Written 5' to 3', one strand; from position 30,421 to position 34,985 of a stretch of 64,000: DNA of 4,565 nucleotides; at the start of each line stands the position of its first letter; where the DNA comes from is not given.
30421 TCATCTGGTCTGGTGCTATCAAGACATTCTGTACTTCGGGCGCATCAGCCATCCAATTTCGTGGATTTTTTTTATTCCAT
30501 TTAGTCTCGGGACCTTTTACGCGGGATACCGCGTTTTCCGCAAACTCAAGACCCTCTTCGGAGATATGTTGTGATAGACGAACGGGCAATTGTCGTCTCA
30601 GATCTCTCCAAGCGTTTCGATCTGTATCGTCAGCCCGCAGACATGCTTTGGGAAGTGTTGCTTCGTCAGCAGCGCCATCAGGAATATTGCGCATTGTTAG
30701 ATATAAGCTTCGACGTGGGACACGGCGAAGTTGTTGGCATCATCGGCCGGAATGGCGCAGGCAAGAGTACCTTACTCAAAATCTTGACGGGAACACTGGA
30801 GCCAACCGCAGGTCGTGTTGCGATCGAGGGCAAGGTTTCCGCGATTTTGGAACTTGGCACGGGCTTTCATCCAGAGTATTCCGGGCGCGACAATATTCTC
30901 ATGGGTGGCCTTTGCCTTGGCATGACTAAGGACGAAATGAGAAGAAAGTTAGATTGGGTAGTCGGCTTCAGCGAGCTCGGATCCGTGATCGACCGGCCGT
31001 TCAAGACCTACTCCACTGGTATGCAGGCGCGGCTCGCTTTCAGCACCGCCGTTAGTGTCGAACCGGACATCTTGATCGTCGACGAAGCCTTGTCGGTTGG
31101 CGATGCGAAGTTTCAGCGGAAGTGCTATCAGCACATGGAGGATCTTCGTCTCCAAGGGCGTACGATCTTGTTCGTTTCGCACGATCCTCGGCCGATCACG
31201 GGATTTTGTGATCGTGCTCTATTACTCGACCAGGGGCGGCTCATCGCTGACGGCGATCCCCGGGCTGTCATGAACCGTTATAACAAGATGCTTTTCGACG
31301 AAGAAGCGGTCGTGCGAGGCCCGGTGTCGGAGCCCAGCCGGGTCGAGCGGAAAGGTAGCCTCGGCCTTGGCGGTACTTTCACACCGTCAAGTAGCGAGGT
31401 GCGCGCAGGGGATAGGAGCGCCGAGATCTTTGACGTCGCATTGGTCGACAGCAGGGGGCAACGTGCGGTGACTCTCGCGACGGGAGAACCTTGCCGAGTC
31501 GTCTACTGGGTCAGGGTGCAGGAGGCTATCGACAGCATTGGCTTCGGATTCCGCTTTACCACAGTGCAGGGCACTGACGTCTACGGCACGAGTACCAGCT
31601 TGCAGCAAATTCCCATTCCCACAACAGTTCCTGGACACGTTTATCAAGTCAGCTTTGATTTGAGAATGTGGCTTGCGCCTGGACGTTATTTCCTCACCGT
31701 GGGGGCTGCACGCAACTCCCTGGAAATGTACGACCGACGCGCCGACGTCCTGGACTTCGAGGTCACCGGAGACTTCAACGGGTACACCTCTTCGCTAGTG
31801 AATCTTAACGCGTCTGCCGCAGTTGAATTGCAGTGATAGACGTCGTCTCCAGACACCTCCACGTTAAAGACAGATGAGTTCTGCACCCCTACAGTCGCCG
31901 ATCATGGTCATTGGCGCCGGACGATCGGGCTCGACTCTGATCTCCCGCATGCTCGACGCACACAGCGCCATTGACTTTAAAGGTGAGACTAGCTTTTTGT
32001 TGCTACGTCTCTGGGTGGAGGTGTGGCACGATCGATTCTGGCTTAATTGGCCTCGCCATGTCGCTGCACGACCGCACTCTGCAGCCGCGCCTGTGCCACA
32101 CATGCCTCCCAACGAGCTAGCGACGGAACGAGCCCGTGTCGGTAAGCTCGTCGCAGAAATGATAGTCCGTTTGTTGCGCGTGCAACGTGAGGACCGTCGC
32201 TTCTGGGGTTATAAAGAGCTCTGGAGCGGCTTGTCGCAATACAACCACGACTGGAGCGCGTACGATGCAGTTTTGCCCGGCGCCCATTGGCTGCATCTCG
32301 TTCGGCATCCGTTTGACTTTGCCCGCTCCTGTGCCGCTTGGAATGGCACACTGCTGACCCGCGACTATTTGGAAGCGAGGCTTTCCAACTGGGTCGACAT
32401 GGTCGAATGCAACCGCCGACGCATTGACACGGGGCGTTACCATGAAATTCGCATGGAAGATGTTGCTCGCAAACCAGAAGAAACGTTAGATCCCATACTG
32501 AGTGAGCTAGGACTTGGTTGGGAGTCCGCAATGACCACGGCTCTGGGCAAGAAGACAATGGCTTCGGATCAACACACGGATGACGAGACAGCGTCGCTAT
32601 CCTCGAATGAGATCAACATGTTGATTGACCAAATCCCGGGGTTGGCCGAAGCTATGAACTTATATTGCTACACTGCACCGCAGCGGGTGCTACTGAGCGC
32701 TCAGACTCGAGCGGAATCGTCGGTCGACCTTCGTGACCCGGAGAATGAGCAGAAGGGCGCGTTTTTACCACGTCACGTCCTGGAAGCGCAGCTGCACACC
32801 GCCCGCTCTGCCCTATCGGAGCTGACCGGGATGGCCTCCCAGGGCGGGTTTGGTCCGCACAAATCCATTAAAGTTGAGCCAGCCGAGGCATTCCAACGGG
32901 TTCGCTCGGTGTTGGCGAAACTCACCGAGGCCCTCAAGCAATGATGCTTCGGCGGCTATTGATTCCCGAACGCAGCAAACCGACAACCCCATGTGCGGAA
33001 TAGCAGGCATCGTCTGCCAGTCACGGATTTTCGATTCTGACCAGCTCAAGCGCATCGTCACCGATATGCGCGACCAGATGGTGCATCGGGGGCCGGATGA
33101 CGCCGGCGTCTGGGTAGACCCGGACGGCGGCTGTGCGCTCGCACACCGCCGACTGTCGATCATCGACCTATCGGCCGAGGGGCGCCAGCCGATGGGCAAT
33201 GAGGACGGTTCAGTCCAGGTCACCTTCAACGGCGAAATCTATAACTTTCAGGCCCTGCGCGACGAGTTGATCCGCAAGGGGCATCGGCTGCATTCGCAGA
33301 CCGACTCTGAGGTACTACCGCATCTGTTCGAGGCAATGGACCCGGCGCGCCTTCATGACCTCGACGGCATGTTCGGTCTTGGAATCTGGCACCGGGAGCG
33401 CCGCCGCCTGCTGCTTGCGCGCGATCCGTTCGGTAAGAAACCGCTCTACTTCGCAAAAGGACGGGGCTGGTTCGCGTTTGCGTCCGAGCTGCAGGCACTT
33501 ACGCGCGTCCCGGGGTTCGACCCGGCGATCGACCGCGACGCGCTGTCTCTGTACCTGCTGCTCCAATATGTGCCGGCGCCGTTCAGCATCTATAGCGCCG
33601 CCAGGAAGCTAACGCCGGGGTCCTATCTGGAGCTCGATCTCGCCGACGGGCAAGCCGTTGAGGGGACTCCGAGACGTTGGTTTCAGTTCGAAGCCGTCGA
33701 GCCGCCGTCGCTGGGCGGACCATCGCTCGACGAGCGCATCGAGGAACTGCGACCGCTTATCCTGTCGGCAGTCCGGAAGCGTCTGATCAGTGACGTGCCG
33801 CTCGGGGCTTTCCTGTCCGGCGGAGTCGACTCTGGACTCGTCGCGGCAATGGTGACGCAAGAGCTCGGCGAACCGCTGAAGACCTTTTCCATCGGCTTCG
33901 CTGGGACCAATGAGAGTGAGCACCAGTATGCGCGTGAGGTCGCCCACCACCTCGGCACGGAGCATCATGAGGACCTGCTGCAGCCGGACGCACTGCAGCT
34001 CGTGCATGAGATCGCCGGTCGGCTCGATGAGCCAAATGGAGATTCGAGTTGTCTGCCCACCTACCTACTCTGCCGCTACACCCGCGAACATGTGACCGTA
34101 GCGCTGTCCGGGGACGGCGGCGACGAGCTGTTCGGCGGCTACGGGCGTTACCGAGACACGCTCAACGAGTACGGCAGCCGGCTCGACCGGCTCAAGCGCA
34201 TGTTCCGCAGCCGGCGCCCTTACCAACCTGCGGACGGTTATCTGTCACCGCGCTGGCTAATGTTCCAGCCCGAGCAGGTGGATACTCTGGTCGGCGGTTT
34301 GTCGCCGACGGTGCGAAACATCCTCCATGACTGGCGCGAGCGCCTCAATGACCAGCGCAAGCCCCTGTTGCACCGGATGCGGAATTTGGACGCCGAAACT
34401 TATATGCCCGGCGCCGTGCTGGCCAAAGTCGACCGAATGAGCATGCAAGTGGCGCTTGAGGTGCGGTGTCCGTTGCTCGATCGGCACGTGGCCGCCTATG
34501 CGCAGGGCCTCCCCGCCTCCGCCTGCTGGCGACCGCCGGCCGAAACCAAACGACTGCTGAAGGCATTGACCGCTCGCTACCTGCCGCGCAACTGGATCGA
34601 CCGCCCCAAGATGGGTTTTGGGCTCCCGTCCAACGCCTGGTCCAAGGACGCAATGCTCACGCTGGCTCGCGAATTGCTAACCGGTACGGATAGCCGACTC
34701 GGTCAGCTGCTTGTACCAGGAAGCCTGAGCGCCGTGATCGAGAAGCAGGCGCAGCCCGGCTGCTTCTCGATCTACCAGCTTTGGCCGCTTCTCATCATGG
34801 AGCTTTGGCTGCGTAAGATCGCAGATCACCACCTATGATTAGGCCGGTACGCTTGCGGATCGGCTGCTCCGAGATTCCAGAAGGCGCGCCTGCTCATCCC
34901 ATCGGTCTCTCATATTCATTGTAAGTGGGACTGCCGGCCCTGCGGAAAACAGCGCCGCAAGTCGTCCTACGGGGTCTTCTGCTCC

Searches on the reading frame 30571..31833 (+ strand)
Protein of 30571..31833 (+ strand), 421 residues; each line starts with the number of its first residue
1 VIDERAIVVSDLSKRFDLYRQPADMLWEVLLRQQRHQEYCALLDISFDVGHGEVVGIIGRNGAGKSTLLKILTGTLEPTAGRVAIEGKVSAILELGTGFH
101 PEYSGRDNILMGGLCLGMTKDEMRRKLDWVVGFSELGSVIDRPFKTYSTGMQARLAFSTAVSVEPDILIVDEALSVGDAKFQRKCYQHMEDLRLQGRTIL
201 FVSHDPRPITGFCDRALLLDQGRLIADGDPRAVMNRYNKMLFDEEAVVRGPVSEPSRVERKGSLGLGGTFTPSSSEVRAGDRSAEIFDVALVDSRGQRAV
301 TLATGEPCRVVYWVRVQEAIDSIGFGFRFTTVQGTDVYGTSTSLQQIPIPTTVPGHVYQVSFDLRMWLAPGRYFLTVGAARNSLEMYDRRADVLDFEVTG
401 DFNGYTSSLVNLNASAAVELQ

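Call 20: search_protein_families(library=pfam, proteins=[window:30571-31833:+], max_evalue=0.0001)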
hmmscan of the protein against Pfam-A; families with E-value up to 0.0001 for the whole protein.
window:30571-31833:+ (421 aa): 2 families
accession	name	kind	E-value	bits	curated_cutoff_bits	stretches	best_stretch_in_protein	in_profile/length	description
PF14524.12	Wzt_C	-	2.3e-30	105.9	30.4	1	277-404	3-139/143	Wzt C-terminal domain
PF00005.33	ABC_tran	-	7e-23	82.2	25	1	44-174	3-136/137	ABC transporter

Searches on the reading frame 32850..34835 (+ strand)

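Call 17: search_protein_families(library=pfam, proteins=[window:32850-34835:+], max_evalue=0.0001)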
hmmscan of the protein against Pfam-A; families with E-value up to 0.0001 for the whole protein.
window:32850-34835:+ (662 aa): 3 families
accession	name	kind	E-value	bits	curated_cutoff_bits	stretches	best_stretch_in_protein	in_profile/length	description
PF00733.27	Asn_synthase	-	4.8e-84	283.5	21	1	299-655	1-354/354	Asparagine synthase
PF13537.11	GATase_7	-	2.2e-39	134.7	25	1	99-218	1-122/123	Glutamine amidotransferase domain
PF13522.11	GATase_6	-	4.1e-38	130.8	27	1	82-213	1-130/130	Glutamine amidotransferase domain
